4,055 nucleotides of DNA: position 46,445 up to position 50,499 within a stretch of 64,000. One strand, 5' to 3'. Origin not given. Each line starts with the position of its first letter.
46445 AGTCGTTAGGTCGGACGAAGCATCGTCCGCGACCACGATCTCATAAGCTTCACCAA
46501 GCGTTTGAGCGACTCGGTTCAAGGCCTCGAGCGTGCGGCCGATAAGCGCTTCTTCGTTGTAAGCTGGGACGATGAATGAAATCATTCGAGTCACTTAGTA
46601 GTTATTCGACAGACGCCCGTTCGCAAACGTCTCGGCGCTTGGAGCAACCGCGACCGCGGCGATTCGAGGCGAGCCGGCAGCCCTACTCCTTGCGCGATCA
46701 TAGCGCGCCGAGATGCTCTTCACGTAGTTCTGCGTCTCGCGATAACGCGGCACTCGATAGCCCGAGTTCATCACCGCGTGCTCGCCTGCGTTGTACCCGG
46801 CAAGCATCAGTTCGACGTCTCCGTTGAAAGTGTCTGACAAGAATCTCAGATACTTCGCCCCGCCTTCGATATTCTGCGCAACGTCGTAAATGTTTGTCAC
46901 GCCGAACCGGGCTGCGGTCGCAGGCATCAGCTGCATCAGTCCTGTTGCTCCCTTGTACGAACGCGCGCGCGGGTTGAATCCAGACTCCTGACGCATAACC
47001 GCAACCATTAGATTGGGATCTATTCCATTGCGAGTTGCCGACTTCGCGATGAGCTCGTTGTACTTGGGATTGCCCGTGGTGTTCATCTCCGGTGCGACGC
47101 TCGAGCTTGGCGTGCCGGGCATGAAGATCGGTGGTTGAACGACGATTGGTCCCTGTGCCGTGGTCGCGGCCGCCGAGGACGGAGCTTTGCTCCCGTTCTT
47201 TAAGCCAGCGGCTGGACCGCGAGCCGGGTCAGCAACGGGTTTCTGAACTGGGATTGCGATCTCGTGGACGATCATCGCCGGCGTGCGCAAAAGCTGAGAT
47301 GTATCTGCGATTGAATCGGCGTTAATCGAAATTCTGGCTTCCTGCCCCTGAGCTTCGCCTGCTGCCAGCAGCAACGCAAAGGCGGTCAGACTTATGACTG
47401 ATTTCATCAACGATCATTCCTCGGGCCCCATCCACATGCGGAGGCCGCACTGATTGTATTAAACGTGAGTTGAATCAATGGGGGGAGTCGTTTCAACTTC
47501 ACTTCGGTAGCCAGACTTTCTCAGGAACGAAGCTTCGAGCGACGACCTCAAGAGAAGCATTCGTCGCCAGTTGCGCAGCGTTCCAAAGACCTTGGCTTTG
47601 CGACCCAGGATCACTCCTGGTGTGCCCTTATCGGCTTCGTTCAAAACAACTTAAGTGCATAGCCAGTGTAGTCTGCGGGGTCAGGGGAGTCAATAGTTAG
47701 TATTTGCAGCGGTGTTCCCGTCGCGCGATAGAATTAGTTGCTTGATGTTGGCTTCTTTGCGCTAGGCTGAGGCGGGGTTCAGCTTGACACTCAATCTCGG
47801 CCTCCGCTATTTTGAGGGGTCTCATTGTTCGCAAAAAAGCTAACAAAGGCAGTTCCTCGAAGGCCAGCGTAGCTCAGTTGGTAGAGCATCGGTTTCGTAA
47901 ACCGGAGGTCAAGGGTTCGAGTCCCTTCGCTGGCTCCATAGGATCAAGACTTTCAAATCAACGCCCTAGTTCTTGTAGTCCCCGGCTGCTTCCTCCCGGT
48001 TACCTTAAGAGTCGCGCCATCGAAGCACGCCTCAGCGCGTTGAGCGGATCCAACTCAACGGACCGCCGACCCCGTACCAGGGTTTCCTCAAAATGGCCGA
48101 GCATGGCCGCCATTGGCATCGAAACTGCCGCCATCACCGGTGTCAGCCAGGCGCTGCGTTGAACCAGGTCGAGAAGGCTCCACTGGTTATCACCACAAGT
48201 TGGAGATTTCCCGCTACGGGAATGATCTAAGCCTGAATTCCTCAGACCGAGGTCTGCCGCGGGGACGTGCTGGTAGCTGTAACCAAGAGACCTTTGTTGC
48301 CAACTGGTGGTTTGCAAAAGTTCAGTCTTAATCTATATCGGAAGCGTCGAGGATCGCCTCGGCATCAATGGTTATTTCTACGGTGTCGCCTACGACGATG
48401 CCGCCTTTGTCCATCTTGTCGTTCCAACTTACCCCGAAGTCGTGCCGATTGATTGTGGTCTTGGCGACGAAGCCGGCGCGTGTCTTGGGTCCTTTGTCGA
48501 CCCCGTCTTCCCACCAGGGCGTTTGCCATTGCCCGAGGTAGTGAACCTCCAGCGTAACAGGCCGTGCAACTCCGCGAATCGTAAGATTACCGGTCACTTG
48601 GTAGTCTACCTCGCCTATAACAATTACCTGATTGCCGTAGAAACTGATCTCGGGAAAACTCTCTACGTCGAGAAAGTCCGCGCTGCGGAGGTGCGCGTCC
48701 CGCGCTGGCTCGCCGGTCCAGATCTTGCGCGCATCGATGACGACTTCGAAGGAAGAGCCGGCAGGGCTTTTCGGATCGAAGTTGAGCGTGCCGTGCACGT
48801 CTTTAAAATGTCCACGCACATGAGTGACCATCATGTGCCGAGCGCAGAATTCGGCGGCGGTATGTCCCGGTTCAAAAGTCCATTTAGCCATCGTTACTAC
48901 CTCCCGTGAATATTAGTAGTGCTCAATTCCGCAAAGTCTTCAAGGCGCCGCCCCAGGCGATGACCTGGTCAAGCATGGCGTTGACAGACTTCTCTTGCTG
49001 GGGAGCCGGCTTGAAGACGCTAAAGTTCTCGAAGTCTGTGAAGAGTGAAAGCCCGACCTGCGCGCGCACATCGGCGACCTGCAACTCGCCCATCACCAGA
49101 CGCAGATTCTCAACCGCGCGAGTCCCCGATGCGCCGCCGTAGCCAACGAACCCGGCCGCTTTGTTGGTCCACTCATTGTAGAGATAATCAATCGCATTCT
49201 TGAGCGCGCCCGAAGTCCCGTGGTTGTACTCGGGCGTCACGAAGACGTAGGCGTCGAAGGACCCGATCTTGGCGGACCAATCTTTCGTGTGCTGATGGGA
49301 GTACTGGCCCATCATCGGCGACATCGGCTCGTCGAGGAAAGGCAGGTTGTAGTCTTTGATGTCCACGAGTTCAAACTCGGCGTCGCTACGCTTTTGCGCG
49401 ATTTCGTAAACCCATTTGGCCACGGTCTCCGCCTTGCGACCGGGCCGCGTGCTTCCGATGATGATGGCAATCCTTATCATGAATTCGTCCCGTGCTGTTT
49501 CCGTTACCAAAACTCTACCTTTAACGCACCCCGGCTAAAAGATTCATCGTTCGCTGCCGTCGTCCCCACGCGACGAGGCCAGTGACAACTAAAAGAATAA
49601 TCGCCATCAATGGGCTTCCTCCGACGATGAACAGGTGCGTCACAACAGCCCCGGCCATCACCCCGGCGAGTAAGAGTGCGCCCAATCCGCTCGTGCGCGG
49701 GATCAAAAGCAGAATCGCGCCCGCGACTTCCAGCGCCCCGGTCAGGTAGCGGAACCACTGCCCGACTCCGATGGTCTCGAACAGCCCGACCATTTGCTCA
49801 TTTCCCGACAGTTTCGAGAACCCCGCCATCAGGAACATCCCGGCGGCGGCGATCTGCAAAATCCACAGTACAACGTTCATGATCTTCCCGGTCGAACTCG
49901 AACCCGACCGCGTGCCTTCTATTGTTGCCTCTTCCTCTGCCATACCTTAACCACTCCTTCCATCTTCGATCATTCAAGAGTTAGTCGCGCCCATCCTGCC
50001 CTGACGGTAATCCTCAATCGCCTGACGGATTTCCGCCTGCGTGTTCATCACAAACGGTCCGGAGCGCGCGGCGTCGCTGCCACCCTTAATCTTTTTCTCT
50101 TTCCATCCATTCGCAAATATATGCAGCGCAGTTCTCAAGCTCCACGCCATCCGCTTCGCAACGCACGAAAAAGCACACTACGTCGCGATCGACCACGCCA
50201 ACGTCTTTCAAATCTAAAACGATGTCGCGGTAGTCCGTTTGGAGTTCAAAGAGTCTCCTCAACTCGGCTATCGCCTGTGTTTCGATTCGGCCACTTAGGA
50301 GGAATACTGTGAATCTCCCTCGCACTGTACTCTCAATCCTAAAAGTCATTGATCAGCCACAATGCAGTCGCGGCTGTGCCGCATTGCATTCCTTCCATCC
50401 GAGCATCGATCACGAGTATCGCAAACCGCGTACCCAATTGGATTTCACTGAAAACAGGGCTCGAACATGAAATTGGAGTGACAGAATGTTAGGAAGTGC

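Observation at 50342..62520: About 350-bp direct repeats bracketing an 11.8-kb block rich in pseudogenes and stress/regulatory genes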

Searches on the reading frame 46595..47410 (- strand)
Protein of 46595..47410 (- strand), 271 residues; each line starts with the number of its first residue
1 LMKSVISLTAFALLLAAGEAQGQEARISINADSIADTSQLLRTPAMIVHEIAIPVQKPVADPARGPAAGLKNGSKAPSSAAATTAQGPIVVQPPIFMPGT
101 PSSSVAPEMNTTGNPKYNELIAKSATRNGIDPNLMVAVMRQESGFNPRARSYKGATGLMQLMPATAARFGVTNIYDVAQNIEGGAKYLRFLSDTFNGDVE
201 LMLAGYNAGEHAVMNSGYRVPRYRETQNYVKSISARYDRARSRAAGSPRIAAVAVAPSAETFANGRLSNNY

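Call 33: search_protein_families(library=pfam, proteins=[window:46595-47410:-], max_evalue=0.001)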
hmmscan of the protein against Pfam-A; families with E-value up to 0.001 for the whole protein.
window:46595-47410:- (271 aa): 1 family
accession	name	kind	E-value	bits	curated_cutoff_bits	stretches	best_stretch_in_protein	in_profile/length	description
PF01464.25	SLT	-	9.8e-30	103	21.3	1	120-217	2-105/117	Transglycosylase SLT domain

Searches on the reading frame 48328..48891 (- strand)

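Call 33: search_protein_families(library=pfam, proteins=[window:48328-48891:-], max_evalue=0.001)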
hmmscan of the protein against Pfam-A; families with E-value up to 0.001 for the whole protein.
window:48328-48891:- (187 aa): 1 family
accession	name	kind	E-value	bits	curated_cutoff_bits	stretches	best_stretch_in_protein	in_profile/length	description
PF04264.18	YceI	-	7.4e-48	163.2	23.7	1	4-179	1-150/150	YceI-like domain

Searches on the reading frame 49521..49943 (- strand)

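Call 8: search_protein_families(library=pfam, proteins=[window:49521-49943:-], max_evalue=0.01)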
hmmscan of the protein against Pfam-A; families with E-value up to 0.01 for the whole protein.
window:49521-49943:- (140 aa): 3 families
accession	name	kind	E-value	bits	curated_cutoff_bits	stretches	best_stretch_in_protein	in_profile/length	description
PF13564.11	DoxX_2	-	7.2e-16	58.6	26.3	1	28-120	1-97/103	DoxX-like family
PF07681.17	DoxX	-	2.2e-09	38.2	23.6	1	28-102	4-82/85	DoxX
PF07291.16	MauE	-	2.7e-07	31.4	27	1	22-102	1-86/128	Methylamine utilisation protein MauE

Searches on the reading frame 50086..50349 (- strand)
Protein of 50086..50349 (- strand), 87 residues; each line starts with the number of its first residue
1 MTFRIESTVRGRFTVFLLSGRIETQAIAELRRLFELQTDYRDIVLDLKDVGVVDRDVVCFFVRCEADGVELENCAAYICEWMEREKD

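Call 7: search_protein_families(library=pfam, proteins=[window:50086-50349:-], max_evalue=0.01)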
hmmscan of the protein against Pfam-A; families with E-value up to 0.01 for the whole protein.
window:50086-50349:- (87 aa): 1 family
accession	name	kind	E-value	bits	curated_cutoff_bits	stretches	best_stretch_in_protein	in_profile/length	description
PF01740.26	STAS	-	0.0047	17.1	22.6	1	5-55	2-55/106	STAS domain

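Call 11: find_encoding_contigs(protein=window:50086-50349:-, flank=10000, max_places=10)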
Protein window:50086-50349:- (87 aa): no gene with exactly this product is on record in the collection.

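Call 39: find_homologous_proteins(query=window:50086-50349:-, max_evalue=0.001)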
Query window:50086-50349:- (87 aa): 2006 proteins with E <= 0.001 among 2008 candidates; the best 120 are listed.
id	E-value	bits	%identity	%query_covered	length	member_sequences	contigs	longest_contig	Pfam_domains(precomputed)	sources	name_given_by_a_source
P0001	2.7e-50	185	100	100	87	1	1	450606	-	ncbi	ncbi:MAG: hypothetical protein AABO41_00880 [Acidobacteriota bacterium]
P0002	4.2e-45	169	91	100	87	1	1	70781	-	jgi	jgi:hypothetical protein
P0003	2.1e-44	167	91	100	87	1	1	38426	-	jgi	jgi:anti-anti-sigma regulatory factor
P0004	3.5e-44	166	90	100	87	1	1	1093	-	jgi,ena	-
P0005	3.7e-44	166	92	100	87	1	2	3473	-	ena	-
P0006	4.5e-43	162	89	100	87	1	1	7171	-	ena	-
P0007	2.1e-42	160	89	100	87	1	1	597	-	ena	-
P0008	2.6e-42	160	85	100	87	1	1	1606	-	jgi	-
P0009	3.9e-42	159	84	100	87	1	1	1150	-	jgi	jgi:hypothetical protein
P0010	6.3e-42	159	84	100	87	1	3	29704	-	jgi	jgi:hypothetical protein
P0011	7.6e-42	158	84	100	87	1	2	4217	-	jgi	jgi:hypothetical protein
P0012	1.2e-41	158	84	100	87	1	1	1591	-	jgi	jgi:hypothetical protein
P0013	1.4e-41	158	88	99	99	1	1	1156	-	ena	-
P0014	1.6e-41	157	84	100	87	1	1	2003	-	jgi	jgi:hypothetical protein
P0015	1.7e-41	157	85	100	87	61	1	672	-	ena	-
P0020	2.9e-41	157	87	100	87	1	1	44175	-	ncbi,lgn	ncbi:MAG: hypothetical protein AABN33_25230 [Acidobacteriota bacterium]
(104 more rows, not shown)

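Call 40: find_encoding_contigs(protein=P0001, flank=10000, max_places=5)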
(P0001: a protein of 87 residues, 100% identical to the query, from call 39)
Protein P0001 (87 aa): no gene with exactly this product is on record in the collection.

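Call 41: find_encoding_contigs(protein=P0002, flank=10000, max_places=5)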
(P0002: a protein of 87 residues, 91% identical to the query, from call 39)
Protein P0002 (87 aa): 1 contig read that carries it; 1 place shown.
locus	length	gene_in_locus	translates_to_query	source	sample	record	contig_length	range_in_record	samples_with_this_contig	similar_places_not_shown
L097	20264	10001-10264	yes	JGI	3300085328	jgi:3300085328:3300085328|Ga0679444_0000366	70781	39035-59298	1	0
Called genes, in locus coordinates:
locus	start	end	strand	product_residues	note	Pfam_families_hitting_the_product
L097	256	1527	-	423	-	PF13432:TPR_16 (faint), PF07719:TPR_2 (faint), PF13174:TPR_6 (faint), PF13428:TPR_14 (faint), PF13181:TPR_8 (faint), PF13414:TPR_11 (faint), PF14559:TPR_19 (faint), PF10300:Iml2-TPR_39 (weak)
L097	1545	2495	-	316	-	PF00781:DAGK_cat, PF19279:YegS_C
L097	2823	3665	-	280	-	-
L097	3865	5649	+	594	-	PF00512:HisKA, PF02518:HATPase_c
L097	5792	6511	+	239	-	PF00072:Response_reg, PF00486:Trans_reg_C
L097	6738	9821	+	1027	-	PF00989:PAS, PF08448:PAS_4, PF08447:PAS_3, PF01590:GAF, PF13185:GAF_2, PF00989:PAS, PF08448:PAS_4, PF08447:PAS_3, +13 more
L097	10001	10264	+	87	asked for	-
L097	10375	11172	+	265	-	PF00106:adh_short, PF08659:KR, PF13561:adh_short_C2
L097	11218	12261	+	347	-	PF08240:ADH_N, PF00107:ADH_zinc_N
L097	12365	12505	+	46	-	-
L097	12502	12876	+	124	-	PF12680:SnoaL_2 (weak)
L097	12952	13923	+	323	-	PF08240:ADH_N, PF00107:ADH_zinc_N, PF13602:ADH_zinc_N_2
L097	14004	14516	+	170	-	PF07681:DoxX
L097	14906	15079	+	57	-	-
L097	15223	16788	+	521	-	PF13185:GAF_2, PF01590:GAF, PF13492:GAF_3, PF00158:Sigma54_activat, PF14532:Sigma54_activ_2, PF07728:AAA_5, PF25601:AAA_lid_14, PF02954:HTH_8, +1 more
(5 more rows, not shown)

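Call 42: find_encoding_contigs(protein=P0003, flank=10000, max_places=5)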
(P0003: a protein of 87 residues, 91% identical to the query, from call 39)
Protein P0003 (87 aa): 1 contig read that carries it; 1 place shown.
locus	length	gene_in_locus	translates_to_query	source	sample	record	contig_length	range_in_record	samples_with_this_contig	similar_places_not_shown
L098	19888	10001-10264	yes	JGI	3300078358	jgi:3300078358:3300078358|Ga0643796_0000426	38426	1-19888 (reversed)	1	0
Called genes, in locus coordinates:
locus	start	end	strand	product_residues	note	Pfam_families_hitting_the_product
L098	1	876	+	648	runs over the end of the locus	PF08448:PAS_4, PF08447:PAS_3, PF01590:GAF, PF13185:GAF_2, PF00989:PAS, PF08448:PAS_4, PF08447:PAS_3, PF13426:PAS_9, +6 more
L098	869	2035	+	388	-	PF01078:Mg_chelatase (faint), PF00158:Sigma54_activat, PF14532:Sigma54_activ_2, PF00004:AAA (weak), PF07726:AAA_3 (faint), PF07728:AAA_5, PF25601:AAA_lid_14, PF02954:HTH_8 (weak)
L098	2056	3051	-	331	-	PF02086:MethyltransfD12, PF03602:Cons_hypoth95 (faint)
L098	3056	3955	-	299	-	-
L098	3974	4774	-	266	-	PF01555:N6_N4_Mtase, PF02086:MethyltransfD12 (weak)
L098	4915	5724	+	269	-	PF00106:adh_short, PF23441:SDR, PF08659:KR, PF13561:adh_short_C2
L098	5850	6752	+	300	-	PF05368:NmrA, PF13460:NAD_binding_10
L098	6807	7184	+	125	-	PF00903:Glyoxalase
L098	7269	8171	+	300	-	PF05368:NmrA, PF13460:NAD_binding_10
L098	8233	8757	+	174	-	PF00106:adh_short, PF08659:KR (weak), PF13561:adh_short_C2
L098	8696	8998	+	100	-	PF00106:adh_short (weak), PF13561:adh_short_C2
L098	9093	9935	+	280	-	PF02678:Pirin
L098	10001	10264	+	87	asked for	-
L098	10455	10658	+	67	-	-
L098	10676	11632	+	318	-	-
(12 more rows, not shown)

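Call 45: find_encoding_contigs(protein=P0005, flank=10000, max_places=4)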
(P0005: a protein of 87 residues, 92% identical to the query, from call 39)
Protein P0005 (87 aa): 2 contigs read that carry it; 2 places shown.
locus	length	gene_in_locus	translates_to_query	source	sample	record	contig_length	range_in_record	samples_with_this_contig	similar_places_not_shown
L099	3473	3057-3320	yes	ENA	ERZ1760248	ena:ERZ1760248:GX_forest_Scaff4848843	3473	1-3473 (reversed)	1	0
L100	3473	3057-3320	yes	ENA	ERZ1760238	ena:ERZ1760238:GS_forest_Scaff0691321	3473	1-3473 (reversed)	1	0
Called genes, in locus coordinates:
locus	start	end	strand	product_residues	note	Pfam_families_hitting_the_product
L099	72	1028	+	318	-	PF01370:Epimerase, PF05368:NmrA, PF16363:GDP_Man_Dehyd (weak), PF13460:NAD_binding_10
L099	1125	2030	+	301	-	PF05368:NmrA, PF13460:NAD_binding_10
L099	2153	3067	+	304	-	PF02678:Pirin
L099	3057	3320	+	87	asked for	-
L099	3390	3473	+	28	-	?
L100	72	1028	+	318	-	PF01370:Epimerase, PF05368:NmrA, PF16363:GDP_Man_Dehyd (weak), PF13460:NAD_binding_10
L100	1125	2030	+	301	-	PF05368:NmrA, PF13460:NAD_binding_10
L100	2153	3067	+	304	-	PF02678:Pirin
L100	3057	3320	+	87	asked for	-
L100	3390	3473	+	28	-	?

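Call 46: find_encoding_contigs(protein=P0006, flank=10000, max_places=4)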
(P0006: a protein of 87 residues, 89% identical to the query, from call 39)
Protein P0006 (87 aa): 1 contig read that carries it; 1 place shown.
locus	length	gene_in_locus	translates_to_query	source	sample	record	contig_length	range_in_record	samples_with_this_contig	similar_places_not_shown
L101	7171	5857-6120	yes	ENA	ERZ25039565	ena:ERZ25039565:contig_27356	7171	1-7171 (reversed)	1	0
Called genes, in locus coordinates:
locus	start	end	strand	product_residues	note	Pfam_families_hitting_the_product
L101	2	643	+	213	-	?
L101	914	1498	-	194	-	PF07366:SnoaL, PF12680:SnoaL_2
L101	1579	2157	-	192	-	PF02525:Flavodoxin_2 (weak), PF03358:FMN_red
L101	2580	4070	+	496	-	PF00989:PAS, PF08448:PAS_4, PF08447:PAS_3, PF01590:GAF, PF13185:GAF_2, PF00989:PAS, PF08448:PAS_4, PF08447:PAS_3, +2 more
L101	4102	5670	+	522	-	PF00158:Sigma54_activat, PF01078:Mg_chelatase (faint), PF14532:Sigma54_activ_2, PF00004:AAA (weak), PF07726:AAA_3 (faint), PF07728:AAA_5 (weak), PF25601:AAA_lid_14, PF02954:HTH_8 (weak)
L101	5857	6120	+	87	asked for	-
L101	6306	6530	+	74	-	-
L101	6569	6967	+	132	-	PF00107:ADH_zinc_N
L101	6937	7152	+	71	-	-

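Call 47: find_encoding_contigs(protein=P0020, flank=10000, max_places=4)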
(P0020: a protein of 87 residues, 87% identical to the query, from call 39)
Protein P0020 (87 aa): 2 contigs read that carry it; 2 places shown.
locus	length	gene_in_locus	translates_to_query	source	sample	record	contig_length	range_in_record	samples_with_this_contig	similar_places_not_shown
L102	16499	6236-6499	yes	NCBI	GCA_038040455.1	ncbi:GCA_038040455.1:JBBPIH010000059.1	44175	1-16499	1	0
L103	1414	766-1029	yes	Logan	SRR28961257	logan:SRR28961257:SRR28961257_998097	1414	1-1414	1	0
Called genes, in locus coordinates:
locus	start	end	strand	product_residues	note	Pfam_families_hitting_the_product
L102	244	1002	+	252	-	PF23441:SDR, PF00106:adh_short, PF08659:KR, PF13561:adh_short_C2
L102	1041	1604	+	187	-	PF02525:Flavodoxin_2, PF03358:FMN_red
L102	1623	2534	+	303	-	PF05368:NmrA, PF13460:NAD_binding_10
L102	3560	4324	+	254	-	PF00106:adh_short, PF08659:KR (weak), PF01370:Epimerase (faint), PF13561:adh_short_C2, PF23441:SDR (faint)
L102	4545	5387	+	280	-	PF02678:Pirin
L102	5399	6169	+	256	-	PF00106:adh_short, PF08659:KR (weak), PF13561:adh_short_C2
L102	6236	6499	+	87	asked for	-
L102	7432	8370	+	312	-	PF08240:ADH_N, PF00107:ADH_zinc_N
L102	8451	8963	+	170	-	PF07681:DoxX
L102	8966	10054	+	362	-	-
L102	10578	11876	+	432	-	PF25917:BSH_RND, PF25885:HH_EMRA, PF25876:HH_MFP_RND, PF25944:Beta-barrel_RND, PF25967:RND-MFP_C, PF25989:YknX_C (weak)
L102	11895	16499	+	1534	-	PF00873:ACR_tran, PF03176:MMPL, PF02321:OEP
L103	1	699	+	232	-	?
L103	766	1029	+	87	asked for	-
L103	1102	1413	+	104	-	?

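Call 52: list_cluster_members(proteins=[P0001])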
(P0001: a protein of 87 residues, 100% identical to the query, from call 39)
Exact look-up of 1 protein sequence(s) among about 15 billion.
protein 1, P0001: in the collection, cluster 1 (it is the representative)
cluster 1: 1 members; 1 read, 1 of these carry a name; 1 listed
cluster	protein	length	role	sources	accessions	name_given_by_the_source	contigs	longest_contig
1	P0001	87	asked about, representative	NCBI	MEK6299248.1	MAG: hypothetical protein AABO41_00880 [Acidobacteriota bacterium]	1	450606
